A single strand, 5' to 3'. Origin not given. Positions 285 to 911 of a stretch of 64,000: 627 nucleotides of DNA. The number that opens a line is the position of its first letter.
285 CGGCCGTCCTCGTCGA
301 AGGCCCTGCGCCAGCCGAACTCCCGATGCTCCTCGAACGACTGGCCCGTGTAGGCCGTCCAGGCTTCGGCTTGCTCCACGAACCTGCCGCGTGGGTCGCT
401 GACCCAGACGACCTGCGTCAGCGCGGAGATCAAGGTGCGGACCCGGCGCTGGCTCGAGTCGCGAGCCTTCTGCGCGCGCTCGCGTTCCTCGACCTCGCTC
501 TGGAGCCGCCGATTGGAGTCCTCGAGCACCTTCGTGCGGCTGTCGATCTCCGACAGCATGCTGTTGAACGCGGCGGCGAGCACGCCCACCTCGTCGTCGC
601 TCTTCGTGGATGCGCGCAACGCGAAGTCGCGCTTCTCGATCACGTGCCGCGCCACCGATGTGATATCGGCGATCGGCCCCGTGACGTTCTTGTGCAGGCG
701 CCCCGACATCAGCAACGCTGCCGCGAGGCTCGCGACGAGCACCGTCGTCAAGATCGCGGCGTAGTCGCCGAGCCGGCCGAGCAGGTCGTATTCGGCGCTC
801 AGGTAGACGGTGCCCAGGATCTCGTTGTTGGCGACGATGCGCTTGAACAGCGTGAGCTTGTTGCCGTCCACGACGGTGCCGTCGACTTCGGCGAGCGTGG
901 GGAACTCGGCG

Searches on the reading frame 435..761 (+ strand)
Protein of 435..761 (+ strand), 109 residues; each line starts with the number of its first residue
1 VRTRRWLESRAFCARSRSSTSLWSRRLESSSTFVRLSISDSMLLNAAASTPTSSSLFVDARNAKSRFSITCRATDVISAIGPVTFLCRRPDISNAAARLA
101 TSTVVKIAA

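Call 47: search_protein_families(library=pfam, alignment_id=A2, max_evalue=0.00001)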
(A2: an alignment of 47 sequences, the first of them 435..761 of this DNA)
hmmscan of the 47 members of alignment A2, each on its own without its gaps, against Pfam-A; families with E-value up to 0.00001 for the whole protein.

A. member 1, window:435-761:+ (109 aa): 0 families

B. families by the number of members that match (of 47 scanned): 76 families (the first 25 are shown)
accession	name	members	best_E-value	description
PF00072.30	Response_reg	4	4.4e-29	Response regulator receiver domain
PF02518.31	HATPase_c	2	9.4e-27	Histidine kinase-, DNA gyrase B-, and HSP90-like ATPase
PF08281.18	Sigma70_r4_2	2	2.9e-18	Sigma-70, region 4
PF04545.22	Sigma70_r4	2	9.1e-16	Sigma-70, region 4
PF04542.20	Sigma70_r2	2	3.7e-14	Sigma-70 region 2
PF02687.27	FtsX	2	9.3e-14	FtsX-like permease C-terminal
PF10101.14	DUF2339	1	8.9e-166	Predicted membrane protein (DUF2339)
PF07519.17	Tannase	1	1.7e-120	Tannase and feruloyl esterase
PF07586.16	HXXSHH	1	5.3e-81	Protein of unknown function (DUF1552)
PF00563.25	EAL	1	3.7e-69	EAL domain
PF13163.11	DUF3999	1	1e-58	Protein of unknown function (DUF3999)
PF12796.13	Ank_2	1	4.4e-57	Ankyrin repeats (3 copies)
PF00023.36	Ank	1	1.4e-54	Ankyrin repeat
PF07631.16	PSD4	1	7.4e-44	Protein of unknown function (DUF1592)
PF13606.12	Ank_3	1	1e-43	Ankyrin repeat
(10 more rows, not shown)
